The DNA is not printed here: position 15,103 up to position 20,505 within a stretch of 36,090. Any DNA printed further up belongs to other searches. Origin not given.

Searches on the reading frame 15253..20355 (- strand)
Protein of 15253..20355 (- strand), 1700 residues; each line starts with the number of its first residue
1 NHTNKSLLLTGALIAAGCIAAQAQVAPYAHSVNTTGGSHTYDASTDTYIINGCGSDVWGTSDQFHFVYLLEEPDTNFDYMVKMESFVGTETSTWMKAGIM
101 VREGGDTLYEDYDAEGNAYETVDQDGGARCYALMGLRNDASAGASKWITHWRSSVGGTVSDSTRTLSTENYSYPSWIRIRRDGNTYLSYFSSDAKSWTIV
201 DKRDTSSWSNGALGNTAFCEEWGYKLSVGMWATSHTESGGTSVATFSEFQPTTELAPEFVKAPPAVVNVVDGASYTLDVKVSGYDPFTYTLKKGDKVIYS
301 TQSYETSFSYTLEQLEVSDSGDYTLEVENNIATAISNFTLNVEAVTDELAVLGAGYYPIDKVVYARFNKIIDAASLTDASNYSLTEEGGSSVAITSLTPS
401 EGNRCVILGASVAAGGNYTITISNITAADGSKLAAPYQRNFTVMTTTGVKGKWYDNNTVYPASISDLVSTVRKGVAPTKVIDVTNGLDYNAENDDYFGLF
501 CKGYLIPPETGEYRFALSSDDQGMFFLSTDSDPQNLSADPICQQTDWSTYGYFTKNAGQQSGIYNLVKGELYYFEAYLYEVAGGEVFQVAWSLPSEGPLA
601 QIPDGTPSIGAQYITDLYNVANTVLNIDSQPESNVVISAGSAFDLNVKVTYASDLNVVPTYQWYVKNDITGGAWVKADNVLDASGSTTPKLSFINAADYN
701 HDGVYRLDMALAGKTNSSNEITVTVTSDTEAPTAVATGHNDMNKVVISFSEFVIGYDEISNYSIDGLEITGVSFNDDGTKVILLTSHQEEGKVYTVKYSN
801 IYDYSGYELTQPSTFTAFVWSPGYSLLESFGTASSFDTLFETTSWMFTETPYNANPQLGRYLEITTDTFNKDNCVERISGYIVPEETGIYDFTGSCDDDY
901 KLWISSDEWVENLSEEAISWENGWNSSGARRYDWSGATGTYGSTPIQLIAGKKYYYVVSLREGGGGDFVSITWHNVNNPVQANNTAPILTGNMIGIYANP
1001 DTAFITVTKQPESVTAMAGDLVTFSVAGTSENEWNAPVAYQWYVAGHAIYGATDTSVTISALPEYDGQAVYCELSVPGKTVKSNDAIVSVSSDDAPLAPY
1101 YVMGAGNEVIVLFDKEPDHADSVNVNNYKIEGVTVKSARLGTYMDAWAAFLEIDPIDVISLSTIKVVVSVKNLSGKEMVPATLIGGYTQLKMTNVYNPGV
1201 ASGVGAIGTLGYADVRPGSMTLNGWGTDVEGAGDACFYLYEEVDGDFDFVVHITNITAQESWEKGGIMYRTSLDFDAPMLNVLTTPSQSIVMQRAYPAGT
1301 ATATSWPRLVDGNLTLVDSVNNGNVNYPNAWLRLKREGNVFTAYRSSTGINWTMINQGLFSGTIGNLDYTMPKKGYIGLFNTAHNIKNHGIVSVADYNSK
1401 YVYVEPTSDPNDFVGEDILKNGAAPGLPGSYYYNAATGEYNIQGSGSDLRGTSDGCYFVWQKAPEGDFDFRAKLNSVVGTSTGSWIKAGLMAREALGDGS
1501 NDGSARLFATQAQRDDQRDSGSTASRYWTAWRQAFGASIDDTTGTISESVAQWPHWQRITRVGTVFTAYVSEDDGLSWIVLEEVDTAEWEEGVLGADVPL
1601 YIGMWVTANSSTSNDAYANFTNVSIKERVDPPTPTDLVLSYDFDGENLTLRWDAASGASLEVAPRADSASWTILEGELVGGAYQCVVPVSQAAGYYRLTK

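Call 33: search_protein_families(library=pfam, proteins=[window:15253-20355:-], max_evalue=0.001)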
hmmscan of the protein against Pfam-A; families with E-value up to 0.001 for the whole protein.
window:15253-20355:- (1700 aa): 8 families
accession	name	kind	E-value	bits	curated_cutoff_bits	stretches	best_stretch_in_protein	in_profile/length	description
PF07691.17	PA14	-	9e-15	55.2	24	2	862-958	34-116/147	PA14 domain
PF13927.12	Ig_3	-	1.8e-09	38.4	30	1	257-329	2-78/78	Immunoglobulin domain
PF07679.22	I-set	-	2.4e-09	37.5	23.7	1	258-342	2-90/90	Immunoglobulin I-set domain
PF07081.18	DUF1349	-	9.4e-09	35.6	32.4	0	1237-1360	41-147/179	Protein of unknown function (DUF1349)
PF10528.15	GLEYA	-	1.3e-07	32.2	26.2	1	499-584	3-82/91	GLEYA domain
PF13895.12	Ig_2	-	4.5e-07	30.4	27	0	267-331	9-68/79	Immunoglobulin domain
PF13205.12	Big_5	-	0.00028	22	23.6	1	359-442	21-104/105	Bacterial Ig-like domain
PF07686.23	V-set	-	0.00033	21.3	26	0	294-342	59-108/109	Immunoglobulin V-set domain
